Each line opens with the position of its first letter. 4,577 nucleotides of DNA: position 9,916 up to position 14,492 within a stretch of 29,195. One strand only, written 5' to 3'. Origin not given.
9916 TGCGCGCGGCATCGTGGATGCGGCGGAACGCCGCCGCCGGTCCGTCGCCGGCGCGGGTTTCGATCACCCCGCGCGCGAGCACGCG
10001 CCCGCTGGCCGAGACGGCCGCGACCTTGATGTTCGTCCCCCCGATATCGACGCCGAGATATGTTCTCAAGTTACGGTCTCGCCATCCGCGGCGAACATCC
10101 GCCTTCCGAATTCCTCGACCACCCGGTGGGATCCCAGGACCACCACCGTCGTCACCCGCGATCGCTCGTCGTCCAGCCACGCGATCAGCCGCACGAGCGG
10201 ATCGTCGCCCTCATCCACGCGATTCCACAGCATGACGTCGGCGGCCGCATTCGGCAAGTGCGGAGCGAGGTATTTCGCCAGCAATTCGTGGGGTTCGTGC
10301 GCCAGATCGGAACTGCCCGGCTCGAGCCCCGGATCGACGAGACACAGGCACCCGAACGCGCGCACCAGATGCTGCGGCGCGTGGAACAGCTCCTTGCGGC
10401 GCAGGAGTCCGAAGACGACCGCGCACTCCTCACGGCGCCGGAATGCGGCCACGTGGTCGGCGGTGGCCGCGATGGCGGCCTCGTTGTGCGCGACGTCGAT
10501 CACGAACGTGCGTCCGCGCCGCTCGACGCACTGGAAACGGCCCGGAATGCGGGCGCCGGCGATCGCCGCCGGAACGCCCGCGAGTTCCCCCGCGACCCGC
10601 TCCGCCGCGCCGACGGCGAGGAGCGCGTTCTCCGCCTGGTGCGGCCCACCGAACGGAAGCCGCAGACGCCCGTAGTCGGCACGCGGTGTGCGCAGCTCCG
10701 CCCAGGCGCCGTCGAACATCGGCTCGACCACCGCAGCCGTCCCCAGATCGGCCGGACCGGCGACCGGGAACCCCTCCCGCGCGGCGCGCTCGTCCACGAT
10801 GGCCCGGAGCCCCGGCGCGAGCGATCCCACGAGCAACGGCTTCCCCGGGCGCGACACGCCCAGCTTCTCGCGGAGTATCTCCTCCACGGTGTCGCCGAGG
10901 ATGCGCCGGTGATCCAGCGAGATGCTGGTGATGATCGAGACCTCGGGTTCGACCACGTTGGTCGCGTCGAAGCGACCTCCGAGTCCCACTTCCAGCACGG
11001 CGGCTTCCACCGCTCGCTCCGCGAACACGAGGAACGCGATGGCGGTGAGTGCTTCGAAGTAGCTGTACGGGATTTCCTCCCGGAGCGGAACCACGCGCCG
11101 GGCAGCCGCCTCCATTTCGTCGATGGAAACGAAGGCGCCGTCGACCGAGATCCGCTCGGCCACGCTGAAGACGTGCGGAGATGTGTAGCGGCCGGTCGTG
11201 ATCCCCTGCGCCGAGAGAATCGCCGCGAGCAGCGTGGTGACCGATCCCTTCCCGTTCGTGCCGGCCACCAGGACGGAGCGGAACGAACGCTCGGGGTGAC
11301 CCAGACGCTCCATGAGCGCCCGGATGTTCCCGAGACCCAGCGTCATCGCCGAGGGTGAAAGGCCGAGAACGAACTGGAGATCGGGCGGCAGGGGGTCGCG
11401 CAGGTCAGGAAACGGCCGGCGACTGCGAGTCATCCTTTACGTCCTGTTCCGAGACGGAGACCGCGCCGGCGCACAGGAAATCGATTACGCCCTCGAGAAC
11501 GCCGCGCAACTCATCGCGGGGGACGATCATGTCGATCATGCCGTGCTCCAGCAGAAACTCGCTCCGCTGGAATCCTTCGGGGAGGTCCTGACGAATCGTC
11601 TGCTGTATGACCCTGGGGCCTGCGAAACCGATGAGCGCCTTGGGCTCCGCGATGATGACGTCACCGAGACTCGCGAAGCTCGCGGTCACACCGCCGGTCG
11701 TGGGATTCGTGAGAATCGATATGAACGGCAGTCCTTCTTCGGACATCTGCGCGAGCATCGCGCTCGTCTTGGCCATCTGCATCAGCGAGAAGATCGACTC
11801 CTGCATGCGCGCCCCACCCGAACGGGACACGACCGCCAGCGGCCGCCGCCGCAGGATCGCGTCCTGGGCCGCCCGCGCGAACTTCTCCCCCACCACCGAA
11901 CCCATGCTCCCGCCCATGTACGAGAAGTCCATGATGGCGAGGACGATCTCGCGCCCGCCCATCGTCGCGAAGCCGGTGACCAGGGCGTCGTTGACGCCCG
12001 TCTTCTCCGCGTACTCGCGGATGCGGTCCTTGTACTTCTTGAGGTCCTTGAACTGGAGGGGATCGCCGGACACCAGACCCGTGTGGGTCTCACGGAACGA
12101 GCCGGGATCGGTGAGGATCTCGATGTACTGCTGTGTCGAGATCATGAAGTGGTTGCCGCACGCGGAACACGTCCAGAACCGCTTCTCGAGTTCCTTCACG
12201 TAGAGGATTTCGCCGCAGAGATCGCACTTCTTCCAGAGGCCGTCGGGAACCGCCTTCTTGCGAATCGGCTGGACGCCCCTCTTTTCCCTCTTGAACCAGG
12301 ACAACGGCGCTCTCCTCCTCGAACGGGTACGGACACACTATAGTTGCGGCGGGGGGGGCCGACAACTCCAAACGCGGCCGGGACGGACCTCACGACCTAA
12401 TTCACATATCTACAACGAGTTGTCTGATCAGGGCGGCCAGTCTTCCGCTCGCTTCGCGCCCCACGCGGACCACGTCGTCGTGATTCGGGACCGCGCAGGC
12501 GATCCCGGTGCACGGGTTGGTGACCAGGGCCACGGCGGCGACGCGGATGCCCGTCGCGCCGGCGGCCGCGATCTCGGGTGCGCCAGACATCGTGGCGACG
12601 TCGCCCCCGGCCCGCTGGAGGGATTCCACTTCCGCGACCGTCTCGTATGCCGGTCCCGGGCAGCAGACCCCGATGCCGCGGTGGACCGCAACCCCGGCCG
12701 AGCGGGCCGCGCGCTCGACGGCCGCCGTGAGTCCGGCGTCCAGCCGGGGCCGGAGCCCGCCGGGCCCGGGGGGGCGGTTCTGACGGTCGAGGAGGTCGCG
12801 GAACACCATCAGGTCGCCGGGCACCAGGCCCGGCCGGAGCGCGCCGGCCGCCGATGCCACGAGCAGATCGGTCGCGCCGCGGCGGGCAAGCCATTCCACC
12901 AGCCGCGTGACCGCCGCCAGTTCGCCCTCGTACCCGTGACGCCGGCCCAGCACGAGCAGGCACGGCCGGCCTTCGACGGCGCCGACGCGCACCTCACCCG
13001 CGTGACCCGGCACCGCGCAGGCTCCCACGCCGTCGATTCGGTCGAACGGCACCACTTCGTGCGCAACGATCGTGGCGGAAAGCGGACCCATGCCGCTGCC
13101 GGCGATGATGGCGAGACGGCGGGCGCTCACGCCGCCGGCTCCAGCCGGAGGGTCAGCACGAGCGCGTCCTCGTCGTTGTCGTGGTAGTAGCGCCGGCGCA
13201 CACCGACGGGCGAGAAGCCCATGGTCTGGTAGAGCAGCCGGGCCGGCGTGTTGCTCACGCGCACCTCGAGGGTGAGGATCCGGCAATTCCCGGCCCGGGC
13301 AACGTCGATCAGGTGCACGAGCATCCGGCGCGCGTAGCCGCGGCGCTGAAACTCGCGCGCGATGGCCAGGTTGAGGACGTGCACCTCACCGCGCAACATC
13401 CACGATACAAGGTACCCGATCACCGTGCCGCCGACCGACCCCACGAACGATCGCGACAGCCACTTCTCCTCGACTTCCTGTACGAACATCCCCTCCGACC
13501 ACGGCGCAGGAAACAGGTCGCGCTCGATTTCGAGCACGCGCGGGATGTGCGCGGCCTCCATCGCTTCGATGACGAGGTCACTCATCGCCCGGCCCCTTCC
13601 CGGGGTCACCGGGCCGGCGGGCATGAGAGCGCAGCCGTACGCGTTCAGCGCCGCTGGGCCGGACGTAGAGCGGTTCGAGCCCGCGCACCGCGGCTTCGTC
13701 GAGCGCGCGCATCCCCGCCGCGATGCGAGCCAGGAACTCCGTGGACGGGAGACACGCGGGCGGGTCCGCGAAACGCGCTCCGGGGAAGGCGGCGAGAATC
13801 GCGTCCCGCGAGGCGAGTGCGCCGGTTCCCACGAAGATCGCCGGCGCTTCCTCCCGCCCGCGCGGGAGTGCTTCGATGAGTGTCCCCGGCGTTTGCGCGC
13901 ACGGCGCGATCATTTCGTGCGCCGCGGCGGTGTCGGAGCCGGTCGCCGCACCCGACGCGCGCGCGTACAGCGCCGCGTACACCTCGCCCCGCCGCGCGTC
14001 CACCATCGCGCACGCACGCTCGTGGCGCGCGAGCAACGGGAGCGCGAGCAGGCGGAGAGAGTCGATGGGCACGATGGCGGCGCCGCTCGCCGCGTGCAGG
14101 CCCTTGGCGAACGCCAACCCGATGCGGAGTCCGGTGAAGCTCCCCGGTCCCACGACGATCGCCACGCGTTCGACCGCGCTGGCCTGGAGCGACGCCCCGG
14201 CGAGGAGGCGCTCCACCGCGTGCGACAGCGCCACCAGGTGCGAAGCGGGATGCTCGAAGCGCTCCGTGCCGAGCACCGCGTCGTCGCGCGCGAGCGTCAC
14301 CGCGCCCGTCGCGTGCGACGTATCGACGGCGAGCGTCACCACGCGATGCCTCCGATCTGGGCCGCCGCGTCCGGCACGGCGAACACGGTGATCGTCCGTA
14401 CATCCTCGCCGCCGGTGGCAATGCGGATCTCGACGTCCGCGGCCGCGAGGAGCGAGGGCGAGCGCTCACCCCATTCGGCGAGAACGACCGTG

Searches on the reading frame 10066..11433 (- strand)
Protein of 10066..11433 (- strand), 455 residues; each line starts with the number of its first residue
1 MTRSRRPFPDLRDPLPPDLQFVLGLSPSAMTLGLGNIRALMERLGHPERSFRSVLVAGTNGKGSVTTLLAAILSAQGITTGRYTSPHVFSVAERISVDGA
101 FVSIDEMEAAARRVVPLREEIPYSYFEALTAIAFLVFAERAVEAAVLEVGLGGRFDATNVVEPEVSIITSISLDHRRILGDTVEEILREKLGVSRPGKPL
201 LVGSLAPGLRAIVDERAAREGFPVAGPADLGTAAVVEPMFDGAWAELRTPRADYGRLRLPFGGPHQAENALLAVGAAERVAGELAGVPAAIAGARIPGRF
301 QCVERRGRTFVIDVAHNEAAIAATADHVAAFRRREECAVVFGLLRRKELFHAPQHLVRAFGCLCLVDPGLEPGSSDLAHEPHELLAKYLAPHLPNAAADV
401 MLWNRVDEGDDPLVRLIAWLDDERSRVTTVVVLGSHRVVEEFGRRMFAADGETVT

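Call 67: search_protein_families(library=pfam, proteins=[window:10066-11433:-], max_evalue=0.00001)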
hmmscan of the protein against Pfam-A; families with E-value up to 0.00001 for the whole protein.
window:10066-11433:- (455 aa): 2 families
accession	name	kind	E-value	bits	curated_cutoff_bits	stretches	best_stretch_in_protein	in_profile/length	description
PF08245.18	Mur_ligase_M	-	1.5e-10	41.8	24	1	56-277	1-200/200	Mur ligase middle domain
PF02875.26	Mur_ligase_C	-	1.1e-07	33.2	28.4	1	298-348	1-51/127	Mur ligase, glutamate ligase domain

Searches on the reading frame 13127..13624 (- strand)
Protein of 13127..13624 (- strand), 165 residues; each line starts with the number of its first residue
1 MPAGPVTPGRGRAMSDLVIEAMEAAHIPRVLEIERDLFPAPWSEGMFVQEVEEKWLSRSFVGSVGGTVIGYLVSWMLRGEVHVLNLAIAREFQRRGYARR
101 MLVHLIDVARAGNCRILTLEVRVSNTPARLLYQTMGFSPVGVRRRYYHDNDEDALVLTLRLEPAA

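Call 52: search_protein_families(library=pfam, proteins=[window:13127-13624:-], max_evalue=0.00001)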
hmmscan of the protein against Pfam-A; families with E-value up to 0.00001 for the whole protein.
window:13127-13624:- (165 aa): 5 families
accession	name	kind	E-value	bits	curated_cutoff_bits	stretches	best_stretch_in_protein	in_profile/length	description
PF00583.31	Acetyltransf_1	-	2.8e-19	69.9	20.7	1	28-137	2-116/116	Acetyltransferase (GNAT) family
PF13508.13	Acetyltransf_7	-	2.1e-10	41.3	27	1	59-138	5-83/84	Acetyltransferase (GNAT) domain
PF13673.13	Acetyltransf_10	-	2e-08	34.7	23.6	1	60-143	34-113/128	Acetyltransferase (GNAT) domain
PF08445.16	FR47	-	1.6e-07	31.7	22.1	1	69-139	9-79/86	FR47-like protein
PF13420.13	Acetyltransf_4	-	8.1e-07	29.6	24.3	1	83-152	78-149/155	Acetyltransferase (GNAT) domain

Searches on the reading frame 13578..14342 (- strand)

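Call 52: search_protein_families(library=pfam, proteins=[window:13578-14342:-], max_evalue=0.00001)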
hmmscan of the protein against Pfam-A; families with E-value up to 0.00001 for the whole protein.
window:13578-14342:- (254 aa): 1 family
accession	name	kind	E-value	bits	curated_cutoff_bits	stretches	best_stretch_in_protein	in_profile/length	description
PF00814.31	TsaD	-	1.4e-22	81.1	24.8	1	34-186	28-197/264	tRNA N6-adenosine threonylcarbamoyltransferase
